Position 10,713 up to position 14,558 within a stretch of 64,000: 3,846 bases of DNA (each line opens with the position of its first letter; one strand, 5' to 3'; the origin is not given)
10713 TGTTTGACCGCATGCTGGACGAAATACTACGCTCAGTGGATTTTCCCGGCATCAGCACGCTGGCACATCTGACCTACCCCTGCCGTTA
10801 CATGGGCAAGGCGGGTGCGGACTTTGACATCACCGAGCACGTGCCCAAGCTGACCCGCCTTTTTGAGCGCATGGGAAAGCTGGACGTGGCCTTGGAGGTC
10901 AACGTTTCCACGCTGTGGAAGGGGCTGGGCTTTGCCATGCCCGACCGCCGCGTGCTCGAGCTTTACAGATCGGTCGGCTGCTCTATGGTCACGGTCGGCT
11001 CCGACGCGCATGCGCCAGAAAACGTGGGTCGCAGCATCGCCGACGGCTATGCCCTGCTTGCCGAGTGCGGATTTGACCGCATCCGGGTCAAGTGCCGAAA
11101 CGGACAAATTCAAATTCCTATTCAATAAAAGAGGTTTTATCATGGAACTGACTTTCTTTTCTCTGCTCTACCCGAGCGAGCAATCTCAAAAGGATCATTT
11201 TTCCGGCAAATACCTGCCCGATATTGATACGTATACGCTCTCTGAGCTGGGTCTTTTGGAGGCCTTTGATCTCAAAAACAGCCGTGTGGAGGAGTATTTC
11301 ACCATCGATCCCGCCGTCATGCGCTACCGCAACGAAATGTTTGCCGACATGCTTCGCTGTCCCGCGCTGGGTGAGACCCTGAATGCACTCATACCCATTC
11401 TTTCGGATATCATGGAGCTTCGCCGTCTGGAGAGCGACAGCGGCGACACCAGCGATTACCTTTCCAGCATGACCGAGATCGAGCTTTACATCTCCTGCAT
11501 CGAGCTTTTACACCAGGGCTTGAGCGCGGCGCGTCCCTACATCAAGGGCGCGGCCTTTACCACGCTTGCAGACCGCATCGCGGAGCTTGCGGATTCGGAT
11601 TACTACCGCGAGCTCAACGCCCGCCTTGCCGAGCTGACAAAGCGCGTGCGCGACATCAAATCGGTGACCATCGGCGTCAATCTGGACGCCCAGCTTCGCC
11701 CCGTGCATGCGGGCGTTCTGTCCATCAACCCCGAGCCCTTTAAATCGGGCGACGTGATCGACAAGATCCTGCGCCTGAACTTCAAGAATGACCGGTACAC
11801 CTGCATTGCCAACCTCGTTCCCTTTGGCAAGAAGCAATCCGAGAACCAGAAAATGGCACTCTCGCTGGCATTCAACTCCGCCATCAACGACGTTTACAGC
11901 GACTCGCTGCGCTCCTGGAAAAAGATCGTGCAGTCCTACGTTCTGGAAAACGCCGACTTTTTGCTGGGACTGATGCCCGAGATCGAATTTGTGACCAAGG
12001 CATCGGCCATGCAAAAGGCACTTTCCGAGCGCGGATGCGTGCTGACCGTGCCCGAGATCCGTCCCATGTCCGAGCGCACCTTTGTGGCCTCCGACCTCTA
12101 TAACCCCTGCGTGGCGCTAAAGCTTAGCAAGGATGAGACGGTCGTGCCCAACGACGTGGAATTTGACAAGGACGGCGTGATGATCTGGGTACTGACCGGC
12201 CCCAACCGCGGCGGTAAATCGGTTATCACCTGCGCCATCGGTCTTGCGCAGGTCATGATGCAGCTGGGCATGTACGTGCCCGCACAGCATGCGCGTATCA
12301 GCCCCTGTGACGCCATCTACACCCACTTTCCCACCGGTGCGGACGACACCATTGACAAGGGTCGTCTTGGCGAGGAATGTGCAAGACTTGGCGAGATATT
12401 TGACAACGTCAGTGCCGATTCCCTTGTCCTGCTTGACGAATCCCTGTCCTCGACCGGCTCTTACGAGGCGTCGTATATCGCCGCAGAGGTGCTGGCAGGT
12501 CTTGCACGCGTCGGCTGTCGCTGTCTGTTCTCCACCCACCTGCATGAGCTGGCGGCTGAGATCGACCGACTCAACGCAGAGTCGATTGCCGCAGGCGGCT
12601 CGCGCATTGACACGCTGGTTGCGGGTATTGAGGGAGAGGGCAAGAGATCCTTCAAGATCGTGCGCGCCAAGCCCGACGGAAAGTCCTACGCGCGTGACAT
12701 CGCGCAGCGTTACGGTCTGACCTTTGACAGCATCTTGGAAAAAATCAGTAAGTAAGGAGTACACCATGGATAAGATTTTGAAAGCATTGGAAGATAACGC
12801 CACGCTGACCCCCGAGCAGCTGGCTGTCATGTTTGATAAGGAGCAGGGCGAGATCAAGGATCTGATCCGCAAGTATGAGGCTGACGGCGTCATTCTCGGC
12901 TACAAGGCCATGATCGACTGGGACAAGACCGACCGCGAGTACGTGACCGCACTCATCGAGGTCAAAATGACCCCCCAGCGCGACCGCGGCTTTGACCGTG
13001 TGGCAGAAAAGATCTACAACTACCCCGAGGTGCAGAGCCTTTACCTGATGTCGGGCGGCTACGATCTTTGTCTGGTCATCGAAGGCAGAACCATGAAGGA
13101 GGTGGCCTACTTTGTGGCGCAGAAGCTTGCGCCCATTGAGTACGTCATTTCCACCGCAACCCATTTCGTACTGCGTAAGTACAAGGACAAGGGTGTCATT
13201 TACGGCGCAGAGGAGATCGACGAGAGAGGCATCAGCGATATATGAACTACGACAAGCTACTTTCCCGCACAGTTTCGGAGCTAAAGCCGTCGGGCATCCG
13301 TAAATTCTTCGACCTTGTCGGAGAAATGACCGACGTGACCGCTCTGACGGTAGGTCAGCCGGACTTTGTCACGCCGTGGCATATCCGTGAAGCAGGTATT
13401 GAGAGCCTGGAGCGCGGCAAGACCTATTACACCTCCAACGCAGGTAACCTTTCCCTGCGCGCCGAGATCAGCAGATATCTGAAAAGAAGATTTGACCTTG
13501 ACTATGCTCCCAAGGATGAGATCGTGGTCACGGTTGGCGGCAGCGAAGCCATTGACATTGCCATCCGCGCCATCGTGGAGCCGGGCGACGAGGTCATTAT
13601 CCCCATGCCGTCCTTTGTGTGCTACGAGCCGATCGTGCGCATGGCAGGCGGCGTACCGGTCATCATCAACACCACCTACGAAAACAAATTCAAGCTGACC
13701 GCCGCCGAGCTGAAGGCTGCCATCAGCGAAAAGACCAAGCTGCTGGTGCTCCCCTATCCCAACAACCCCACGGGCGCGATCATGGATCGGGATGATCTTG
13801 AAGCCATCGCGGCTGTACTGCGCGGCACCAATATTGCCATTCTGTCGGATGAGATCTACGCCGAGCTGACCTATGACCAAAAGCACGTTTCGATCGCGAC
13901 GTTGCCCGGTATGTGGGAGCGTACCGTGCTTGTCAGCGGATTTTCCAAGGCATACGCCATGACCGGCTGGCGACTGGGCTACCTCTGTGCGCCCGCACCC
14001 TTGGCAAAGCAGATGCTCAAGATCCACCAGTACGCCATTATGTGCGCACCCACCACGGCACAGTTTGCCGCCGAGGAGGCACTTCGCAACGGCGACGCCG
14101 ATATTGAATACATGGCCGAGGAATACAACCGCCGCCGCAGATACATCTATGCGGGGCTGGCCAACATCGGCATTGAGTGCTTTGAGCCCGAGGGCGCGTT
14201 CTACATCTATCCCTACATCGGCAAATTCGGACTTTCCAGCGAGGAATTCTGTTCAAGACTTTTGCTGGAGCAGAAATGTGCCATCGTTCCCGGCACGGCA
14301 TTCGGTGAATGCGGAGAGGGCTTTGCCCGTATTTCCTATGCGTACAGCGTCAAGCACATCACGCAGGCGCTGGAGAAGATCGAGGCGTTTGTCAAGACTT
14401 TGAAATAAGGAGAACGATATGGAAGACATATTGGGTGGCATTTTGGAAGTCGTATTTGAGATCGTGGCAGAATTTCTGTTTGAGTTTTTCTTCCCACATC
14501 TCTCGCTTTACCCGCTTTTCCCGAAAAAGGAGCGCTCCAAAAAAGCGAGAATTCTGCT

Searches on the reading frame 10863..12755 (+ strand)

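Call 64: search_protein_families(library=pfam, proteins=[window:10863-12755:+], max_evalue=0.00001)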
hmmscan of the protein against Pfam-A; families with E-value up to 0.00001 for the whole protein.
window:10863-12755:+ (630 aa): 1 family
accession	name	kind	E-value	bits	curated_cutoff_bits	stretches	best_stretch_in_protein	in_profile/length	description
PF00488.27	MutS_V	-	1.4e-24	87.5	30.2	1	442-569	1-129/188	MutS domain V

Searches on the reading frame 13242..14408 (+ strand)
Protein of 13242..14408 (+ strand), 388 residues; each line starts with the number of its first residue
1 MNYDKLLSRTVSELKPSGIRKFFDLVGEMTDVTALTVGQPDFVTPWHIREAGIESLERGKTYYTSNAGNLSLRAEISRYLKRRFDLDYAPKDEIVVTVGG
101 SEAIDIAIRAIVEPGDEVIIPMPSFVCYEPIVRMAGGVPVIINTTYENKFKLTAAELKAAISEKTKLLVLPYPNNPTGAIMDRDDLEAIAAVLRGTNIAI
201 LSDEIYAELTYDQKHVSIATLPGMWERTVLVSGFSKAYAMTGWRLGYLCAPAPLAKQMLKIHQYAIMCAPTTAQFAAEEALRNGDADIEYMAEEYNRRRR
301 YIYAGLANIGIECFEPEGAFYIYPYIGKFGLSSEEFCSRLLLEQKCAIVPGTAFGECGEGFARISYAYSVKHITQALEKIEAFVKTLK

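Call 64: search_protein_families(library=pfam, proteins=[window:13242-14408:+], max_evalue=0.00001)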
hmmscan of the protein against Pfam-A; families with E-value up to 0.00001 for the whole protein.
window:13242-14408:+ (388 aa): 4 families
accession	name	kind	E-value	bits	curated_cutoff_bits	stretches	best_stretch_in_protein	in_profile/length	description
PF00155.27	Aminotran_1_2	-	1.5e-70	238.6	19.7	1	31-380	2-361/361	Aminotransferase class I and II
PF01041.23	DegT_DnrJ_EryC1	-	4.4e-09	36.5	19.8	1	87-203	35-145/360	DegT/DnrJ/EryC1/StrS aminotransferase family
PF00266.25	Aminotran_5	-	4.5e-07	29.6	21.5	1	89-190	58-165/371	Aminotransferase class-V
PF01053.26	Cys_Met_Meta_PP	-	6.6e-06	25.4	27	1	94-205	70-175/381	Cys/Met metabolism PLP-dependent enzyme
